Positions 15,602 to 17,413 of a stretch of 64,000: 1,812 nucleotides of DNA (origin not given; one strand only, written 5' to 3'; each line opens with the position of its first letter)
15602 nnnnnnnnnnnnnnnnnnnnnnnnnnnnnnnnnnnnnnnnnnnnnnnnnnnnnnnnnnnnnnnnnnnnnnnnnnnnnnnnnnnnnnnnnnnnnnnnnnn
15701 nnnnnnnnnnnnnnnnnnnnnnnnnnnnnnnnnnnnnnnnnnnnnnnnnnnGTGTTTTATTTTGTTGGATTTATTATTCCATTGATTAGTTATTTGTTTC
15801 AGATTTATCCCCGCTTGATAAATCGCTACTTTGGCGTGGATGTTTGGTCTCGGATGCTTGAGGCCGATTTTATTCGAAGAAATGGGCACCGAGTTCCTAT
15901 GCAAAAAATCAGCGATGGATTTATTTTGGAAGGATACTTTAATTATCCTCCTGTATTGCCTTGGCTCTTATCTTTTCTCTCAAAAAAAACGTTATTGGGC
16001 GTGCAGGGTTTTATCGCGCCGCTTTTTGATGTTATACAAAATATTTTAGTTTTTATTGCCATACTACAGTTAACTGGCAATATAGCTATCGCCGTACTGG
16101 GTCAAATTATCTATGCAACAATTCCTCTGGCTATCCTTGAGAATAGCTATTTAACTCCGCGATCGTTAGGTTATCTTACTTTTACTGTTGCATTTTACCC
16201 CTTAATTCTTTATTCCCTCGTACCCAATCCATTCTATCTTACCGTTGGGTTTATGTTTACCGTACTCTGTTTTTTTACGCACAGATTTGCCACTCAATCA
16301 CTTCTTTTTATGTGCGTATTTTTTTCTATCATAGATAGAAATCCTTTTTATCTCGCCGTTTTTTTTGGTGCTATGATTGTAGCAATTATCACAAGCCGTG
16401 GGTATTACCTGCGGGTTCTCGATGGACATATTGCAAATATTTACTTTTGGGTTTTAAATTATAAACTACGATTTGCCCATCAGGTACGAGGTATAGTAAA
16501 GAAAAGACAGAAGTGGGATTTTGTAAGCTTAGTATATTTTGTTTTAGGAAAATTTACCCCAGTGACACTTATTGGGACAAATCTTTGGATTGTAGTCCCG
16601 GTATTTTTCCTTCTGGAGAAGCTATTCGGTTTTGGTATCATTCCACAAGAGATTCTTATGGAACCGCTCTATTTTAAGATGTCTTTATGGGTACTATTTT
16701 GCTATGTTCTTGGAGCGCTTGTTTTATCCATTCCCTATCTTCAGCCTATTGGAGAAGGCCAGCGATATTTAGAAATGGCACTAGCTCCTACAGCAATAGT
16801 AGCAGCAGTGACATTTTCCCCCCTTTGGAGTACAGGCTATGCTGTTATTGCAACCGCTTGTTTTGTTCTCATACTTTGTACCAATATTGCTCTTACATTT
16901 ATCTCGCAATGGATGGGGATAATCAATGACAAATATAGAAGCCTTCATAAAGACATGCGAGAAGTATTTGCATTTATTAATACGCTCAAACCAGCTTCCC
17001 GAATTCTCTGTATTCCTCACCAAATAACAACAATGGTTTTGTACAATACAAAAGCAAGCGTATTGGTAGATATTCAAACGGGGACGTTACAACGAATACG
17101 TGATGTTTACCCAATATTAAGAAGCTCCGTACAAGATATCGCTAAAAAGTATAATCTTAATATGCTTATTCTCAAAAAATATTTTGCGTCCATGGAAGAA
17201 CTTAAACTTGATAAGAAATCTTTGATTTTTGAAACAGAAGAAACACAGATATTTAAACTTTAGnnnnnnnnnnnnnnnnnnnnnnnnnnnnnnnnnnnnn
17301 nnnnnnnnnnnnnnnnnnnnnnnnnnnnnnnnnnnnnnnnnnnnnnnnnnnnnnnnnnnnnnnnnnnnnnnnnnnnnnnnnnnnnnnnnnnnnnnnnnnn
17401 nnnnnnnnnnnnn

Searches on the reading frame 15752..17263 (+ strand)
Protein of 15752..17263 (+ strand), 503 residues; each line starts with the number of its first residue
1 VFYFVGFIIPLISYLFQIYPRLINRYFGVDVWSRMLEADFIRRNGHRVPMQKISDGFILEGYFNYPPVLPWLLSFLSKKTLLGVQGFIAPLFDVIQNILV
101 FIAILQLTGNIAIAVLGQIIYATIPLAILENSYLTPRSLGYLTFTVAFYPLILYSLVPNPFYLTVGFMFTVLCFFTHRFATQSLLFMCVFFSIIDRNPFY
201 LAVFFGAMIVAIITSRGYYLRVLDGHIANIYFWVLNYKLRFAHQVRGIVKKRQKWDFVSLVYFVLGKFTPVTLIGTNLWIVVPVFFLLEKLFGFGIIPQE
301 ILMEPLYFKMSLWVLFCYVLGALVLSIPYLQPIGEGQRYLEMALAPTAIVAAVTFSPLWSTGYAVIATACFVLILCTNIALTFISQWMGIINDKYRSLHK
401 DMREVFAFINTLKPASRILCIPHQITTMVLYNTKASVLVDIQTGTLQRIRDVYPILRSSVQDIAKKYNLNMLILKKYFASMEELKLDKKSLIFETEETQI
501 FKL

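Call 26: find_encoding_contigs(protein=window:15752-17263:+, flank=2500, max_places=10)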
Protein window:15752-17263:+ (503 aa): 10 contigs read that carry it; 9 places shown.
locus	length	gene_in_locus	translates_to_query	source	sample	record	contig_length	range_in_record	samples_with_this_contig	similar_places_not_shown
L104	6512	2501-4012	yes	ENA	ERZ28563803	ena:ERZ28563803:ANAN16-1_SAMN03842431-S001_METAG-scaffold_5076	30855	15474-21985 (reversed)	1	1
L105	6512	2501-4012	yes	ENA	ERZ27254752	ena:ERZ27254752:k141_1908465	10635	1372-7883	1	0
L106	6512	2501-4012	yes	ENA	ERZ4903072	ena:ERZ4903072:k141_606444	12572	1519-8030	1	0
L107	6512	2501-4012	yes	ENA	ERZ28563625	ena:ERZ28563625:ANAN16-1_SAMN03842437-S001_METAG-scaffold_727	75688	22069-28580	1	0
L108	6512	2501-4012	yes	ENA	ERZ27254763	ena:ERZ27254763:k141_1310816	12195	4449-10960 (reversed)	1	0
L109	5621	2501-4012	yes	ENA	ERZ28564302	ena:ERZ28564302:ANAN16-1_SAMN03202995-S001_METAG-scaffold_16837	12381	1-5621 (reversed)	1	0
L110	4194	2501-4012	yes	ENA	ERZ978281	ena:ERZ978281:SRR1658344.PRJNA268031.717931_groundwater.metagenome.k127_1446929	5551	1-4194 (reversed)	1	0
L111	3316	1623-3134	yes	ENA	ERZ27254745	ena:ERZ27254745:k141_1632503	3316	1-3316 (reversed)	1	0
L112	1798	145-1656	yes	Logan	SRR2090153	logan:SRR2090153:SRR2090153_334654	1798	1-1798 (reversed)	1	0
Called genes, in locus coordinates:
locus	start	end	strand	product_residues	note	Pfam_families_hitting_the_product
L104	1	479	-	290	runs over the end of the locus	PF01522:Polysacc_deac_1, PF10096:DUF2334 (weak)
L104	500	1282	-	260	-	PF13489:Methyltransf_23 (weak), PF08241:Methyltransf_11, PF13649:Methyltransf_25, PF08242:Methyltransf_12 (weak), PF13847:Methyltransf_31 (weak)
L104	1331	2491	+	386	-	PF01041:DegT_DnrJ_EryC1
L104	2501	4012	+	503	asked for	-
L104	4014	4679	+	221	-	PF17836:PglD_N, PF25084:LbH_EIF2B (faint), PF25087:GMPPB_C (weak), PF14602:Hexapep_2 (faint), PF00132:Hexapep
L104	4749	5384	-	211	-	PF00132:Hexapep (faint), PF25087:GMPPB_C (faint)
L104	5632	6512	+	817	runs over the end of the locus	-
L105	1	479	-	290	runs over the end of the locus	PF01522:Polysacc_deac_1, PF10096:DUF2334 (weak)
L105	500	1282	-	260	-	PF13489:Methyltransf_23 (weak), PF08241:Methyltransf_11, PF13649:Methyltransf_25, PF08242:Methyltransf_12 (weak), PF13847:Methyltransf_31 (weak)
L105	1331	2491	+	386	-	PF01041:DegT_DnrJ_EryC1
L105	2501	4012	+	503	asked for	-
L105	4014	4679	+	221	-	PF17836:PglD_N, PF25084:LbH_EIF2B (faint), PF25087:GMPPB_C (weak), PF14602:Hexapep_2 (faint), PF00132:Hexapep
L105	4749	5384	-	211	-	PF00132:Hexapep (faint), PF25087:GMPPB_C (faint)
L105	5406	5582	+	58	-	-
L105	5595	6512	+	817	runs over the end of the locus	-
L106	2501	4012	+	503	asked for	-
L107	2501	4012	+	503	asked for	-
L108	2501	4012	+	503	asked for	-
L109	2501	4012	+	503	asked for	-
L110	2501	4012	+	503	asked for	-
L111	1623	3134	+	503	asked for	-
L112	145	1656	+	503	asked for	-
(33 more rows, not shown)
